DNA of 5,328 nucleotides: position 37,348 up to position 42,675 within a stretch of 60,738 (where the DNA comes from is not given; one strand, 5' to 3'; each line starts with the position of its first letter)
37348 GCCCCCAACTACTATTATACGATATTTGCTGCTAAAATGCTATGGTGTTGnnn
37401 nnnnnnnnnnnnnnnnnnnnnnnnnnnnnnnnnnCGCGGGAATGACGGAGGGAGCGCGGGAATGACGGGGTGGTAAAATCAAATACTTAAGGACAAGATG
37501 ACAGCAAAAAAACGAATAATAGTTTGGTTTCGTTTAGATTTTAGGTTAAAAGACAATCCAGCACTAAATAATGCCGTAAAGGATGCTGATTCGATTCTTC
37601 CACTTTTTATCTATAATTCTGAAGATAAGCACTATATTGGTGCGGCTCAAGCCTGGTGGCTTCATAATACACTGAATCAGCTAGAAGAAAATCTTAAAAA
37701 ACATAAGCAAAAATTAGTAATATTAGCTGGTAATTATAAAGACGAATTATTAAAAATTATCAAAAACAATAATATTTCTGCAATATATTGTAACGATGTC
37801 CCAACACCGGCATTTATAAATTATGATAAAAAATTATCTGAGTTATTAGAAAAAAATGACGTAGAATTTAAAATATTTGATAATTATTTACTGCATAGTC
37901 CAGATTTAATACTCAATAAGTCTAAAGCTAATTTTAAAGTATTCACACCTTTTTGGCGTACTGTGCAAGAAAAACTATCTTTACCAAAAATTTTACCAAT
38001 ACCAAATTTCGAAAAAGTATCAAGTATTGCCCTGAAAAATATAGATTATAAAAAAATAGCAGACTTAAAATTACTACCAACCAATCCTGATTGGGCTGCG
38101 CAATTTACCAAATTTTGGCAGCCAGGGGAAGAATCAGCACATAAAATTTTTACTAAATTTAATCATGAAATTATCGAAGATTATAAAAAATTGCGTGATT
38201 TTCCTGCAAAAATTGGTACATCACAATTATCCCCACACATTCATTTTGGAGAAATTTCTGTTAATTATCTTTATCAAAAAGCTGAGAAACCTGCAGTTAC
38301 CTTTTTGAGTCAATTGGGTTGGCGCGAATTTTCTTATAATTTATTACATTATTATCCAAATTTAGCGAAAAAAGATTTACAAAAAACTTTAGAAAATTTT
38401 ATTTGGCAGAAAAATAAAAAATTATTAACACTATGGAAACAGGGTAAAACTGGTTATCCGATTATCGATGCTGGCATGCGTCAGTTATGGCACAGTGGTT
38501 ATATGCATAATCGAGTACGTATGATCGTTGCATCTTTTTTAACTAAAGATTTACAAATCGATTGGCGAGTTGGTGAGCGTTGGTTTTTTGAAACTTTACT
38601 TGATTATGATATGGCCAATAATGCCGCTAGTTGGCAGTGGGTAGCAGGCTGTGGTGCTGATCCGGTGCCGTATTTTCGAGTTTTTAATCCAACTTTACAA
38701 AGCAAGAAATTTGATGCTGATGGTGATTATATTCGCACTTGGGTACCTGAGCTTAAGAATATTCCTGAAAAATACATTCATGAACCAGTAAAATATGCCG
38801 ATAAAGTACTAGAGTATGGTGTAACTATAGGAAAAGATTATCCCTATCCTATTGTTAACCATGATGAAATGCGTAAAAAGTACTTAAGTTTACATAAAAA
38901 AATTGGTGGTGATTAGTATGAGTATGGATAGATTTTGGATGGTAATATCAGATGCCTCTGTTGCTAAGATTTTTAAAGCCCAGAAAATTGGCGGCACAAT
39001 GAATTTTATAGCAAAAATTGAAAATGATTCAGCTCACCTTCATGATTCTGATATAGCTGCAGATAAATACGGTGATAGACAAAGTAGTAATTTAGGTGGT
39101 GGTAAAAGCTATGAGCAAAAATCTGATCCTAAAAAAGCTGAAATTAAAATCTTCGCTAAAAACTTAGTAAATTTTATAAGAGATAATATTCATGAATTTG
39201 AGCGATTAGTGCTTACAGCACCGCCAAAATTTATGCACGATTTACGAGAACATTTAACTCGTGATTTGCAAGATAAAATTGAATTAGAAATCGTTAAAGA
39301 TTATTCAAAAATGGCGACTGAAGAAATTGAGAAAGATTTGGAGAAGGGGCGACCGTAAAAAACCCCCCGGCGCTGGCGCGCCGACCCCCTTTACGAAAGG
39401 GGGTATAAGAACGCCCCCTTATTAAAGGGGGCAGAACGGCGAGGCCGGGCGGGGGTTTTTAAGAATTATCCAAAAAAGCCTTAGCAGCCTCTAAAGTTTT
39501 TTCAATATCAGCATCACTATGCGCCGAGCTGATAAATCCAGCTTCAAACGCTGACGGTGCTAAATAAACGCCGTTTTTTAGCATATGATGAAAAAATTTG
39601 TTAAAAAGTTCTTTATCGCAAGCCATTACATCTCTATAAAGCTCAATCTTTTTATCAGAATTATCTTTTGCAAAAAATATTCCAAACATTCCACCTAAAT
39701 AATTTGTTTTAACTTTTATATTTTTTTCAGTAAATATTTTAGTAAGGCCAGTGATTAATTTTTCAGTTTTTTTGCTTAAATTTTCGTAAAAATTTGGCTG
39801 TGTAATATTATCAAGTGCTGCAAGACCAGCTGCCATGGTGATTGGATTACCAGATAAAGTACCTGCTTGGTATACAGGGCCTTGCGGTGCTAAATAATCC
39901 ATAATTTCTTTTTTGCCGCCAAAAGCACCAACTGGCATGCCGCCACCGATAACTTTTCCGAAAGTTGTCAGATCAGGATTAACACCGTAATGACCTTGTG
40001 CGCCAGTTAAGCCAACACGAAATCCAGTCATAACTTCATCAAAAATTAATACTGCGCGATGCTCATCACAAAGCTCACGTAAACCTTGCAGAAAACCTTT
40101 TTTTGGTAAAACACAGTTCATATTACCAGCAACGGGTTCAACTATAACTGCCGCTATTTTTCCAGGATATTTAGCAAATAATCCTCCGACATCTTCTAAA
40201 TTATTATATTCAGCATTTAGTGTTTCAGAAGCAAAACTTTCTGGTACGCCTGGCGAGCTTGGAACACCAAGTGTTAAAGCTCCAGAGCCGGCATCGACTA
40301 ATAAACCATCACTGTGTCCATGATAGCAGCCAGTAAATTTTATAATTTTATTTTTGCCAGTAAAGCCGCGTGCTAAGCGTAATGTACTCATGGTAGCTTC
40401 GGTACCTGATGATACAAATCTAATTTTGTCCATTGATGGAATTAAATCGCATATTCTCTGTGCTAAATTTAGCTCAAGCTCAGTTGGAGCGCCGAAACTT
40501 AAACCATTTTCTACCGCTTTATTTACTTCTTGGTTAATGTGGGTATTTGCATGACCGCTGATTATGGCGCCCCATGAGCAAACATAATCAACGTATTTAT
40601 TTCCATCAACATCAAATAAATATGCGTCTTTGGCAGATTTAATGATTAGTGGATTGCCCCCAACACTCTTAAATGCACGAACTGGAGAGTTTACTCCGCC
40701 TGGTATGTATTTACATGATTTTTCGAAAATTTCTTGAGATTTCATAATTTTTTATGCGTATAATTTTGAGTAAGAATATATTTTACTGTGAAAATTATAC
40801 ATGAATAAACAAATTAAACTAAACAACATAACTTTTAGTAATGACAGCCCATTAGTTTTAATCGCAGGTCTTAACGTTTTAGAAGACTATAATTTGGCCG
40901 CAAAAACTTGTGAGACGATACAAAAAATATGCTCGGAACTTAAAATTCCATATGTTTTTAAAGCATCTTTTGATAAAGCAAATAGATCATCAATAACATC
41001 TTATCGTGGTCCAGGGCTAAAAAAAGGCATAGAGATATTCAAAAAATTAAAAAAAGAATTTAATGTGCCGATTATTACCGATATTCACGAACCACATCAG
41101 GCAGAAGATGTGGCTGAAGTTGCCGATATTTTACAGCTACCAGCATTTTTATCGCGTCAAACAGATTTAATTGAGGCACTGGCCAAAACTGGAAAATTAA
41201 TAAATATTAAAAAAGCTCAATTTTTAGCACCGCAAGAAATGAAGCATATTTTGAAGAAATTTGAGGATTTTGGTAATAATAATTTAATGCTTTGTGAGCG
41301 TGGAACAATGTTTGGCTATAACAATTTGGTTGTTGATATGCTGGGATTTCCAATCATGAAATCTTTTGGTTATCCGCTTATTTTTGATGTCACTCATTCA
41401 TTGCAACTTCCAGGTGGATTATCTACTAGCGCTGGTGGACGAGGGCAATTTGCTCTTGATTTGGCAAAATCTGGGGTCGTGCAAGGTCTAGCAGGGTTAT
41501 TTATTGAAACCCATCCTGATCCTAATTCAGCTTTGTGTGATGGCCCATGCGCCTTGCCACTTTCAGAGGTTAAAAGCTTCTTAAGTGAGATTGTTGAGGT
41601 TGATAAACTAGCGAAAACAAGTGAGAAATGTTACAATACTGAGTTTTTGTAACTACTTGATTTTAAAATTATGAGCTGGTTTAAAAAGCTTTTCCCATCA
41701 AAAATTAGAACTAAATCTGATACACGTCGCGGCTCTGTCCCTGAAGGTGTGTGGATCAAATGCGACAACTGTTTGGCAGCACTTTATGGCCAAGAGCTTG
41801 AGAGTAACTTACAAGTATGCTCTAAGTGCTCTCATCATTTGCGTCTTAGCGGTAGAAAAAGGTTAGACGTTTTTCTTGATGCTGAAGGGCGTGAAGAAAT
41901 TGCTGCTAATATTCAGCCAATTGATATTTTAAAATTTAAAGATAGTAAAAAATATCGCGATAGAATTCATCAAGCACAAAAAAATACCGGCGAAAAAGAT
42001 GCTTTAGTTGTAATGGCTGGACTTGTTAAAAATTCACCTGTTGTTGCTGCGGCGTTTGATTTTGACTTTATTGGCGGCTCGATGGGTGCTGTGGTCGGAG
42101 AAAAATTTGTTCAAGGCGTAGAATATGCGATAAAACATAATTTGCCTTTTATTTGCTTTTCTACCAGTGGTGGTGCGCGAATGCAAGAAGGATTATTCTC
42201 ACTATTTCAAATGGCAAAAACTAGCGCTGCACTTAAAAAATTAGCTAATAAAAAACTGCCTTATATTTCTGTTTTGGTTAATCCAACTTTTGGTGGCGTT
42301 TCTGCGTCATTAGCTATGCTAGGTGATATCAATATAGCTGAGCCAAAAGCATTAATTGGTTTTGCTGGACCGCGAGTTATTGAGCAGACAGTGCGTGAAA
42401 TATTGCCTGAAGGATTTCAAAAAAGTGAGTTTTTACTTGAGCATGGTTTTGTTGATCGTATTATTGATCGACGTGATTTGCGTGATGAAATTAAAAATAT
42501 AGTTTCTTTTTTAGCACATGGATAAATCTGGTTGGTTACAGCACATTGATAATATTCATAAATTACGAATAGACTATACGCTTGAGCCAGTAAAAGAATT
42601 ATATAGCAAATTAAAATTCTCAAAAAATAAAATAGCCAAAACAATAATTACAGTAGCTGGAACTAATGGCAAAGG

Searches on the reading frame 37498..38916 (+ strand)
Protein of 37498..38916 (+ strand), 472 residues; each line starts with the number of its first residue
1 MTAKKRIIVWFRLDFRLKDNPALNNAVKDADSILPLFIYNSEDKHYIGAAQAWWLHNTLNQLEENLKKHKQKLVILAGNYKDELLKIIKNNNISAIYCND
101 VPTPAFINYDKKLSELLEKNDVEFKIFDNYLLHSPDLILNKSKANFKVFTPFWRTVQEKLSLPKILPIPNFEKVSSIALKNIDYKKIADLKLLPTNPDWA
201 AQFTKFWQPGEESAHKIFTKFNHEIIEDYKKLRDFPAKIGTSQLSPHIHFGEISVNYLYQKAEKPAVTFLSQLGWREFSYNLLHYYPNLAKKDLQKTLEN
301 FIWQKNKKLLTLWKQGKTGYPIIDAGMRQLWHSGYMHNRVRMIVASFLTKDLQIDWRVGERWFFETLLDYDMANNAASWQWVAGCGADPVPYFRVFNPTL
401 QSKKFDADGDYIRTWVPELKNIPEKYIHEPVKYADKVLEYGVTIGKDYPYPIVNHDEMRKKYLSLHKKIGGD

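Call 55: search_protein_families(library=ncbifam, proteins=[window:37498-38916:+], max_evalue=1e-8)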
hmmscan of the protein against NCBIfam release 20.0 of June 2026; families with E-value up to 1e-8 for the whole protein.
window:37498-38916:+ (472 aa): 5 families
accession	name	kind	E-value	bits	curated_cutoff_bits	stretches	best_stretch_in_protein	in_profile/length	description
NF007955.0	PRK10674.1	equivalog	4.6e-104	348.9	506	1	8-464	5-463/472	deoxyribodipyrimidine photo-lyase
TIGR03556.1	photolyase_8HDF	exception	1.2e-98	331.1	884.6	1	7-467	3-469/471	deoxyribodipyrimidine photo-lyase, 8-HDF type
TIGR02766.1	crypt_chrom_pln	subfamily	2.1e-92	310.4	603.85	1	7-461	2-474/480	cryptochrome photoreceptor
TIGR02765.1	crypto_DASH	subfamily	5.4e-73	246.3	317.05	1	6-419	2-431/431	DASH family cryptochrome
TIGR00591.1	phr2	superfamily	1.7e-19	70.5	550.05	1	6-345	23-374/453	deoxyribodipyrimidine photo-lyase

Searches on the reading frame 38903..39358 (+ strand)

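Call 55: search_protein_families(library=ncbifam, proteins=[window:38903-39358:+], max_evalue=1e-8)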
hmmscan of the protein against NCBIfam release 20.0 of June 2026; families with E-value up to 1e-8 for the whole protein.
window:38903-39358:+ (151 aa): 0 families

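Call 77: search_protein_families(library=pfam, proteins=[window:38903-39358:+], max_evalue=0.001)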
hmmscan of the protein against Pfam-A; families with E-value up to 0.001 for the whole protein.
window:38903-39358:+ (151 aa): 2 families
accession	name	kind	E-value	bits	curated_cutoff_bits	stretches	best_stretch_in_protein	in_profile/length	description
PF10116.14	Host_attach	-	8.8e-29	101.3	26.7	1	12-146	1-138/138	Protein required for attachment to host cells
PF18856.6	baeRF_family12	-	4.5e-26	92.5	27.7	1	11-146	2-138/138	Bacterial archaeo-eukaryotic release factor family 12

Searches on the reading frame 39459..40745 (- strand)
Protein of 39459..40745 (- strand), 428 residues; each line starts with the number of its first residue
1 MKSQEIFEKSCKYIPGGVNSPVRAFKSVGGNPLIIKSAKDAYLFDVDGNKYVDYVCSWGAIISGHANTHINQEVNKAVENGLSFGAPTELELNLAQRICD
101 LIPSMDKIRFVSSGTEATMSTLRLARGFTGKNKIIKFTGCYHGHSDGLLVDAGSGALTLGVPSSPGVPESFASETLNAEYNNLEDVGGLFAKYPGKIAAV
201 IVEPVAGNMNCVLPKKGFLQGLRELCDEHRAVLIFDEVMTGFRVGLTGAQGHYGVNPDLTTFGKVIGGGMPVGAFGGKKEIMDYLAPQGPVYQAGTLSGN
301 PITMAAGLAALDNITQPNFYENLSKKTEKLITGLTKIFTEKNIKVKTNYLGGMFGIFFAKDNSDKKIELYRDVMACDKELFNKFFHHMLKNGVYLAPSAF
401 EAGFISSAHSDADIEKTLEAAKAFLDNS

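Call 55: search_protein_families(library=ncbifam, proteins=[window:39459-40745:-], max_evalue=1e-8)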
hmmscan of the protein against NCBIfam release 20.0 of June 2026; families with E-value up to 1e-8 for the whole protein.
window:39459-40745:- (428 aa): 69 families (the best 25 are shown)
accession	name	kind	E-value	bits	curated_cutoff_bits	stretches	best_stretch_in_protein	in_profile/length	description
NF000818.0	PRK00062.1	subfamily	1e-203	676.8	398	1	2-426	5-425/429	glutamate-1-semialdehyde 2,1-aminomutase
TIGR00713.1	hemL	equivalog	9.5e-186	617.5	527.3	1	2-426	1-421/423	glutamate-1-semialdehyde 2,1-aminomutase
NF009055.0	PRK12389.1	equivalog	1.3e-157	524.9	637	1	2-423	5-423/431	glutamate-1-semialdehyde 2,1-aminomutase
NF001864.0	PRK00615.1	equivalog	2.5e-117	392.1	706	1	3-416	7-417/433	glutamate-1-semialdehyde aminotransferase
NF041362.1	GntE_guanitoxin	equivalog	3.3e-113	378.4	525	1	2-418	7-426/426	guanitoxin biosynthesis PLP-dependent transaminase GntE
NF004856.0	PRK06209.1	equivalog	1.4e-68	231.5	486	1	2-423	10-411/450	glutamate-1-semialdehyde 2,1-aminomutase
NF005453.0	PRK07046.1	subfamily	4.7e-56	190.3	425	1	31-425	57-448/453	transaminase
NF005993.0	PRK08117.1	subfamily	6.3e-56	189.8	574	1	33-375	27-384/433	aspartate aminotransferase family protein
TIGR00707.1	argD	subfamily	3.7e-54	184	410.05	1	28-363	6-334/381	acetylornithine/succinylornithine family transaminase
NF004426.0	PRK05769.1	equivalog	2.5e-52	178.1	552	1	31-373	36-394/441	acetyl ornithine aminotransferase family protein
NF006228.0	PRK08360.1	equivalog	3.1e-46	157.9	608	1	31-366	23-372/443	aspartate aminotransferase family protein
NF005376.0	PRK06918.1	equivalog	3.6e-46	157.5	676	2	193-366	216-387/451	4-aminobutyrate--2-oxoglutarate transaminase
NF049976.1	AmadipTransam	equivalog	6.3e-46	157.1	650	1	31-398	14-381/416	2-aminoadipate transaminase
NF002874.0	PRK03244.1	equivalog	2.3e-45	155.1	457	1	29-362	23-345/399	acetylornithine transaminase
NF006368.0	PRK08593.1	equivalog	8.9e-45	153.1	570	1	32-366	27-377/448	aspartate aminotransferase family protein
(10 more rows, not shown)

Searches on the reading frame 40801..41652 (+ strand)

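Call 55: search_protein_families(library=ncbifam, proteins=[window:40801-41652:+], max_evalue=1e-8)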
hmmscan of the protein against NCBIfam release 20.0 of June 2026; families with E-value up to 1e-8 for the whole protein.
window:40801-41652:+ (283 aa): 8 families
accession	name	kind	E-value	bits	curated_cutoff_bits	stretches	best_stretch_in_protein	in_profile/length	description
NF003543.0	PRK05198.1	equivalog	2.7e-123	410.3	242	1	2-272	2-272/273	3-deoxy-8-phosphooctulonate synthase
NF009109.0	PRK12457.1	equivalog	1.5e-116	388.6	457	1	7-274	6-275/281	3-deoxy-8-phosphooctulonate synthase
TIGR01362.1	KDO8P_synth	equivalog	3.4e-111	370.5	314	1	17-272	2-257/258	3-deoxy-8-phosphooctulonate synthase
NF006421.0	PRK08673.1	subfamily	2.2e-27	96.2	335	1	3-273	81-335/338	3-deoxy-7-phosphoheptulonate synthase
TIGR01361.1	DAHP_synth_Bsub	equivalog_domain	1.8e-23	83.3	267.75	1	5-264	14-257/260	3-deoxy-7-phosphoheptulonate synthase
NF009239.0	PRK12595.1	equivalog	7.7e-21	74.4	279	1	4-270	106-356/360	bifunctional 3-deoxy-7-phosphoheptulonate synthase/chorismate mutase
NF009933.0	PRK13396.1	subfamily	9.7e-20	70.8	486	1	9-275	93-345/352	3-deoxy-7-phosphoheptulonate synthase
NF041229.1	BagF_FevY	exception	2e-19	69.9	700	1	62-257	129-315/340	phospho-2-dehydro-3-deoxyheptonate aldolase BagF/FevY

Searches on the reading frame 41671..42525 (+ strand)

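Call 55: search_protein_families(library=ncbifam, proteins=[window:41671-42525:+], max_evalue=1e-8)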
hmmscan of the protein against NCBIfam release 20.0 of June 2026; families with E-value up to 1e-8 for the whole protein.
window:41671-42525:+ (284 aa): 4 families
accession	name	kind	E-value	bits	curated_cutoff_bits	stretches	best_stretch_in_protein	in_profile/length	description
TIGR00515.1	accD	equivalog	7.4e-123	409.4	317.45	1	1-282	1-280/285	acetyl-CoA carboxylase, carboxyltransferase subunit beta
TIGR03133.1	malonate_beta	equivalog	2e-18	66.7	278.15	1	99-240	36-182/274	biotin-independent malonate decarboxylase subunit beta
NF005530.0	PRK07189.1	equivalog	1.7e-17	63.5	228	1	56-240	13-192/303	biotin-independent malonate decarboxylase subunit beta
TIGR01117.1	mmdA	subfamily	7.2e-15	54.8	998.8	1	80-247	40-207/512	methylmalonyl-CoA decarboxylase subunit alpha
